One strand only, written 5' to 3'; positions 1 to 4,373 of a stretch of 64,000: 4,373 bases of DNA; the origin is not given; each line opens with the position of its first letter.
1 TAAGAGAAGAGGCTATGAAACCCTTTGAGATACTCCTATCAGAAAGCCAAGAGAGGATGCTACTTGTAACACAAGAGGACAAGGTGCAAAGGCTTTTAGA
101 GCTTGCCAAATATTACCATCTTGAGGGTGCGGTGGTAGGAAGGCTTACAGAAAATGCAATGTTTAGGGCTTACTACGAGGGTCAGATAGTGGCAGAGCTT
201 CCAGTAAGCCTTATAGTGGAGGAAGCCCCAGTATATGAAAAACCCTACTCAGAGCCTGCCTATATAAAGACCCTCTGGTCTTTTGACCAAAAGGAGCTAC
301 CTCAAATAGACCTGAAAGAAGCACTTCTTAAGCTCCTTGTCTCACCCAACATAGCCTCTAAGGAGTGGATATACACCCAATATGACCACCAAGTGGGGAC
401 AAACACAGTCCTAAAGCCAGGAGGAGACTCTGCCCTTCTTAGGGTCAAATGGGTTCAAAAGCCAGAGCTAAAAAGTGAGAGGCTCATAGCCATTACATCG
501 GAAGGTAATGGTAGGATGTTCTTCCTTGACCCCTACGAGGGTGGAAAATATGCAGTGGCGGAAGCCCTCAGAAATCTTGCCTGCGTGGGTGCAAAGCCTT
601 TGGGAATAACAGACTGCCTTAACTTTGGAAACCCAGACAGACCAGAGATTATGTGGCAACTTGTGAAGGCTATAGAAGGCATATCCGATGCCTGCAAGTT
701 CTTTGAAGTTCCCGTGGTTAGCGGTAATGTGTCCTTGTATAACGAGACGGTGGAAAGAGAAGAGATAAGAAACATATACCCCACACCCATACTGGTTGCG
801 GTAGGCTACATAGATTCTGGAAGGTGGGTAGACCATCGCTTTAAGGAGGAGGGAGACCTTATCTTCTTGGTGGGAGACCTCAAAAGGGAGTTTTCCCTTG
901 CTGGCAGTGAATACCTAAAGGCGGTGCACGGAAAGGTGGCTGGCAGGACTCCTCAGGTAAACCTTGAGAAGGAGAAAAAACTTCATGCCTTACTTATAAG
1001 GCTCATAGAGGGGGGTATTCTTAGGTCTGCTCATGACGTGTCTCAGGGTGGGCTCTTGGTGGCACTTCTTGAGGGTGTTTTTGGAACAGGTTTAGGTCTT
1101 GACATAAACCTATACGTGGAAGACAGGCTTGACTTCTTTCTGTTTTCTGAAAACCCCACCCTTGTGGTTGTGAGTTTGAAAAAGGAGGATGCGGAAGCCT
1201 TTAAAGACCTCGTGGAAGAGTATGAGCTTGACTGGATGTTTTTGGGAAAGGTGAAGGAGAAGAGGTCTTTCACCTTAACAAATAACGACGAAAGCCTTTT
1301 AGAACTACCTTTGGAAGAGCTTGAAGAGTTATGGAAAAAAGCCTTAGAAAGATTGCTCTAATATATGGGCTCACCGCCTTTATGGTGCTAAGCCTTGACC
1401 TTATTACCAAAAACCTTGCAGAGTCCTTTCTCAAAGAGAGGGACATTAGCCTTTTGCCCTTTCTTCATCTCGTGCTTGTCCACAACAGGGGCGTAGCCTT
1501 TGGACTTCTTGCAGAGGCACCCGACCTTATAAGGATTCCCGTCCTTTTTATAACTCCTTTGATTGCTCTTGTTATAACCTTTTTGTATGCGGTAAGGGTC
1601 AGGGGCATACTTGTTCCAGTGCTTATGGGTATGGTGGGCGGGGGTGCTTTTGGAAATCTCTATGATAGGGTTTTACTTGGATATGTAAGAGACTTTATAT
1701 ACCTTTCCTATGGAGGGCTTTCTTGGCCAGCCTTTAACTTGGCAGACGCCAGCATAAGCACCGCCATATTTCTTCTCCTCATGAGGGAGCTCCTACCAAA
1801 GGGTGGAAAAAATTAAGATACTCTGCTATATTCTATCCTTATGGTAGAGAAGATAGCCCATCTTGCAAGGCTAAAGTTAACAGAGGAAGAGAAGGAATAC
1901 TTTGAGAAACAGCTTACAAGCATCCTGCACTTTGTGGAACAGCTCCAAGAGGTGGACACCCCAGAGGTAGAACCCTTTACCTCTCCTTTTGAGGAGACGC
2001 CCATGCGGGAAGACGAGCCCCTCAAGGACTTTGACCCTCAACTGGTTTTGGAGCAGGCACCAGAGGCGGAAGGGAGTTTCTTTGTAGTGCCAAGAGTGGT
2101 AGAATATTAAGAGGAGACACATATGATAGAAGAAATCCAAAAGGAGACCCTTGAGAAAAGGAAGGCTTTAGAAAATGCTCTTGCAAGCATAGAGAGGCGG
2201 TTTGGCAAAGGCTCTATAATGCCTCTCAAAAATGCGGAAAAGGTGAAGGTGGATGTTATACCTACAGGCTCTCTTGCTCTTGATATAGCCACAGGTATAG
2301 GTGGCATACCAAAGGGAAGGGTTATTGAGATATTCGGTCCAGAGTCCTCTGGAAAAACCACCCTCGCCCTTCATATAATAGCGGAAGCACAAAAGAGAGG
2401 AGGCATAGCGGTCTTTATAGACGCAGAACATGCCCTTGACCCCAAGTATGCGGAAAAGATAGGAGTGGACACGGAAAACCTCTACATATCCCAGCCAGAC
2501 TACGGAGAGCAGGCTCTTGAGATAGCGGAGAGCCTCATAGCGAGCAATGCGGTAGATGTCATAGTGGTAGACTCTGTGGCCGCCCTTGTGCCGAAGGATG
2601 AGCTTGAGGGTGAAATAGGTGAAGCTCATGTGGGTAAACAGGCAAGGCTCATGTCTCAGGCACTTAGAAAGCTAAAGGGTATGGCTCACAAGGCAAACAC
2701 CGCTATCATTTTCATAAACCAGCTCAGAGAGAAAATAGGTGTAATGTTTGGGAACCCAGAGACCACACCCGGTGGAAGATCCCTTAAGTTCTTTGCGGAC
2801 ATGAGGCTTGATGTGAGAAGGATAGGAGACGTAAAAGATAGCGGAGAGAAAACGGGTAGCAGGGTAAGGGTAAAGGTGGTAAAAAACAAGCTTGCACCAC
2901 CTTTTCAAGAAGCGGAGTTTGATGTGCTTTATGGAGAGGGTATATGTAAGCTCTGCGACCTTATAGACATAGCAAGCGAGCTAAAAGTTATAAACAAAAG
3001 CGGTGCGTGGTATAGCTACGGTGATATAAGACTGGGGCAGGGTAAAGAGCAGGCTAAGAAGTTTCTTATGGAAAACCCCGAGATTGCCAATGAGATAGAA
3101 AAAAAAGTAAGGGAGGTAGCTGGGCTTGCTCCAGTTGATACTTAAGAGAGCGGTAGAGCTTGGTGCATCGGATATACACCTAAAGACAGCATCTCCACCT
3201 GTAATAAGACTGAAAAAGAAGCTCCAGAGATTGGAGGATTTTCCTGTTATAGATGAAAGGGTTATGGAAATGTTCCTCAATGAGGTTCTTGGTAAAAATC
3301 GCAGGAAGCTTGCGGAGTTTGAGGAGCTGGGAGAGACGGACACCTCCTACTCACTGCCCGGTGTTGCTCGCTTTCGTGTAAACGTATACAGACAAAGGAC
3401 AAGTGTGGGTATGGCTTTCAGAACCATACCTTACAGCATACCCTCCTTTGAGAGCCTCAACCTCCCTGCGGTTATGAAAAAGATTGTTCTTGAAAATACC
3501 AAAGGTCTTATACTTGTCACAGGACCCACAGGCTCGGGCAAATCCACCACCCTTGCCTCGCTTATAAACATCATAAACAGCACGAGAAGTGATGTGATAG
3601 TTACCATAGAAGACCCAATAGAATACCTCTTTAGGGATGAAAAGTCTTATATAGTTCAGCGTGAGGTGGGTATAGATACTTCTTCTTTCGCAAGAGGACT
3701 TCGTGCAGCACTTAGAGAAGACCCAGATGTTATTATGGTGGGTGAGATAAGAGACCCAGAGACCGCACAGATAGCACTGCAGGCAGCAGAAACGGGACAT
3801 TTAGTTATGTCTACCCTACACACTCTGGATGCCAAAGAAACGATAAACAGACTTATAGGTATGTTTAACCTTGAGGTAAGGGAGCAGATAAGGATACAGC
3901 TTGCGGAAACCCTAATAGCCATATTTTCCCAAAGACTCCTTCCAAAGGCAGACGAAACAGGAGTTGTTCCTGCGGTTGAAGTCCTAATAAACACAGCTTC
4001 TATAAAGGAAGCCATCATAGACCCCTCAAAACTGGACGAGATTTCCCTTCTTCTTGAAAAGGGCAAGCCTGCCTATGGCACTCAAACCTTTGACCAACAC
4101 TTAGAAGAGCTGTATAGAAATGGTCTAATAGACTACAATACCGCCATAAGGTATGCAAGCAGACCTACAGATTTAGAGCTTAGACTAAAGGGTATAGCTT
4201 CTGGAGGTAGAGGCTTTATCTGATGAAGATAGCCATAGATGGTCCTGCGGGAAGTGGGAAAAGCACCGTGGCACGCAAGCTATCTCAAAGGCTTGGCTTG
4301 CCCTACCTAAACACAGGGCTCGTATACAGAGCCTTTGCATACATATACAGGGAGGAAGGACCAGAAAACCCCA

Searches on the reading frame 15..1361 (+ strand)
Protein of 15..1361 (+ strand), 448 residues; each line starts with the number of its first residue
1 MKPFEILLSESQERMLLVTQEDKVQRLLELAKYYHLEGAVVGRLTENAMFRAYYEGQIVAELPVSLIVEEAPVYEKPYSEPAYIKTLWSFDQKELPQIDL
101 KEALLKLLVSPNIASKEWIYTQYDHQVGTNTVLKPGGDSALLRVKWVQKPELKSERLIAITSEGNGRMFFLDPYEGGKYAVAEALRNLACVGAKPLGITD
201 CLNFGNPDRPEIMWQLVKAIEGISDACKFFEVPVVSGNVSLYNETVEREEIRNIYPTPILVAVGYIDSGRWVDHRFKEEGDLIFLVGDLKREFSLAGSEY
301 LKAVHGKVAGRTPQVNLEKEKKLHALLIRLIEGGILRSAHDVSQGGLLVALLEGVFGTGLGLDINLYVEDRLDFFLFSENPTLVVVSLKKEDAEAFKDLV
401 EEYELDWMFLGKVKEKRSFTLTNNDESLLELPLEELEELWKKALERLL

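Call 18: search_protein_families(library=ncbifam, proteins=[window:15-1361:+], max_evalue=1e-10)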
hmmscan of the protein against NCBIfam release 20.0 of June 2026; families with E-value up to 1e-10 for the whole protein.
window:15-1361:+ (448 aa): 7 families
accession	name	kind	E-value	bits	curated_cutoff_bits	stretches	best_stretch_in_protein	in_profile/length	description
NF002290.1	PRK01213.1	equivalog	6.6e-139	464.2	648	1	1-447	286-722/723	phosphoribosylformylglycinamidine synthase subunit PurL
TIGR01736.1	FGAM_synth_II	equivalog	1.7e-129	433.2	525.75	1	1-447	287-717/718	phosphoribosylformylglycinamidine synthase subunit PurL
NF010690.0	PRK14090.1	equivalog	1.9e-49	168.5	1047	1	1-273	269-507/601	phosphoribosylformylglycinamidine synthase subunit PurL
NF003672.0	PRK05297.1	equivalog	8.9e-34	116.2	783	1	1-443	533-985/1290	phosphoribosylformylglycinamidine synthase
TIGR01735.1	FGAM_synt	equivalog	3.2e-26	91.1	1123.05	1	1-442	536-1000/1307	phosphoribosylformylglycinamidine synthase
TIGR01739.1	tegu_FGAM_synt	hypoth_equivalog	5.9e-26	90.7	716.1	1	171-444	610-883/1206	herpesvirus tegument protein/v-FGAM-synthase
TIGR01857.1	FGAM-synthase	equivalog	2.9e-20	71.5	1057.05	1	5-303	538-839/1239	phosphoribosylformylglycinamidine synthase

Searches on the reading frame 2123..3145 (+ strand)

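Call 18: search_protein_families(library=ncbifam, proteins=[window:2123-3145:+], max_evalue=1e-10)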
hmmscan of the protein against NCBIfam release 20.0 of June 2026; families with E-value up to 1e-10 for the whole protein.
window:2123-3145:+ (340 aa): 8 families
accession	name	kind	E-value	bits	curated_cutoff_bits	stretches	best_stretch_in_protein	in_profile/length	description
TIGR02012.1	tigrfam_recA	equivalog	2.1e-166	553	325.3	1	11-331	1-321/321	recombinase RecA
NF007072.0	PRK09519.1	equivalog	4.2e-132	442.1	1024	2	9-256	4-251/790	intein-containing recombinase RecA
TIGR02237.1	recomb_radB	equivalog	8.5e-19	68.2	172.4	1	60-231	7-176/210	DNA repair and recombination protein RadB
NF003301.0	PRK04301.1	equivalog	4.3e-15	55.7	259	1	26-233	66-283/316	DNA repair and recombination protein RadA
TIGR02236.1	recomb_radA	equivalog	6e-12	45.5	361.15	1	39-233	71-279/311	DNA repair and recombination protein RadA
NF006861.0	PRK09361.1-1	equivalog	7.1e-12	45.3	278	1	44-244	3-209/235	DNA repair and recombination protein RadB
NF033429.2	ImuA_translesion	equivalog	4e-11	43.2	150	0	40-148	10-119/181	translesion DNA synthesis-associated protein ImuA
TIGR02238.1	recomb_DMC1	equivalog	8.7e-11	41.5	447.7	0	39-233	71-281/314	meiotic recombinase Dmc1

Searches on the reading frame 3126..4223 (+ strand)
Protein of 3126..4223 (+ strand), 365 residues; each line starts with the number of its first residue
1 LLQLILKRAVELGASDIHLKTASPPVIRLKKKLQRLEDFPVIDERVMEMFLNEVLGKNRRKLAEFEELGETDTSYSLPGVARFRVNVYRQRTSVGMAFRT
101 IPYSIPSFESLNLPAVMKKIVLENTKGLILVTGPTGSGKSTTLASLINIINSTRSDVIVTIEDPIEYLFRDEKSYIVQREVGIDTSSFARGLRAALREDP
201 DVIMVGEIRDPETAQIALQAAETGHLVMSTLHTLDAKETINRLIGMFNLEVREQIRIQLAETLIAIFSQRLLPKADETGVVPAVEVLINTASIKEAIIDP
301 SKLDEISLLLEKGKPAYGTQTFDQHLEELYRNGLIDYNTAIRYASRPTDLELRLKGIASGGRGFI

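Call 18: search_protein_families(library=ncbifam, proteins=[window:3126-4223:+], max_evalue=1e-10)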
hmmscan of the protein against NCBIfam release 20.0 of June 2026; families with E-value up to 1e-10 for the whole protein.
window:3126-4223:+ (365 aa): 16 families
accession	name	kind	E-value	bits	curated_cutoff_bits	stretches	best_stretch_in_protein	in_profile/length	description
TIGR01420.1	pilT_fam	subfamily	3.8e-134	447.3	319.1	1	2-348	2-342/343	PilT/PilU family type 4a pilus ATPase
TIGR02533.1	type_II_gspE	equivalog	4.3e-50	170.8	630.25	1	117-272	235-379/486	type II secretion system ATPase GspE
TIGR02525.1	plasmid_TraJ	equivalog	4.5e-46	157.5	368.3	1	14-278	24-304/372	plasmid transfer ATPase TraJ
NF041000.1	ATPase_ComGA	equivalog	1.3e-45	155.4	300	1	5-273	3-266/267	competence type IV pilus ATPase ComGA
TIGR02538.1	type_IV_pilB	equivalog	1.4e-44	152.7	675.65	1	121-272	311-452/564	type IV-A pilus assembly ATPase PilB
TIGR02524.1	dot_icm_DotB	equivalog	4.2e-42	144.6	463.3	1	5-300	9-312/358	Dot/Icm type IV secretion system ATPase DotB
NF053534.1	T4PilAsmATPsTfpB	equivalog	5.2e-42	144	850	1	121-272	331-472/584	type IV pilus assembly ATPase TfpB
NF007755.0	PRK10436.1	equivalog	3.5e-41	141.3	617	1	121-273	214-356/465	type II secretion system protein GspE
NF058587.1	archaellum_moto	equivalog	4e-22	78.6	550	1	120-246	270-396/527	archaellum flagellar ATPase motor FlaI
TIGR02782.1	TrbB_P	equivalog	1.8e-16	60.3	304.55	1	126-262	136-271/303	P-type conjugative transfer ATPase TrbB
TIGR02788.1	VirB11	equivalog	1.5e-14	53.7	249.95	1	126-248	144-267/308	P-type DNA transfer ATPase VirB11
NF010469.0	PRK13894.1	subfamily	1.3e-13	51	508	1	126-247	149-268/320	conjugal transfer ATPase TrbB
TIGR03819.1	heli_sec_ATPase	hypoth_equivalog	2.6e-13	49.9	373.15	1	115-246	169-300/340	TadA family conjugal transfer-associated ATPase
NF053672.1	bindosome_BasE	exception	1.5e-12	47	1000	1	113-260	258-404/512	bindosome assembly system ATPase subunit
NF010407.0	PRK13833.1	subfamily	3.2e-12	46.5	499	1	128-249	146-265/323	conjugal transfer protein TrbB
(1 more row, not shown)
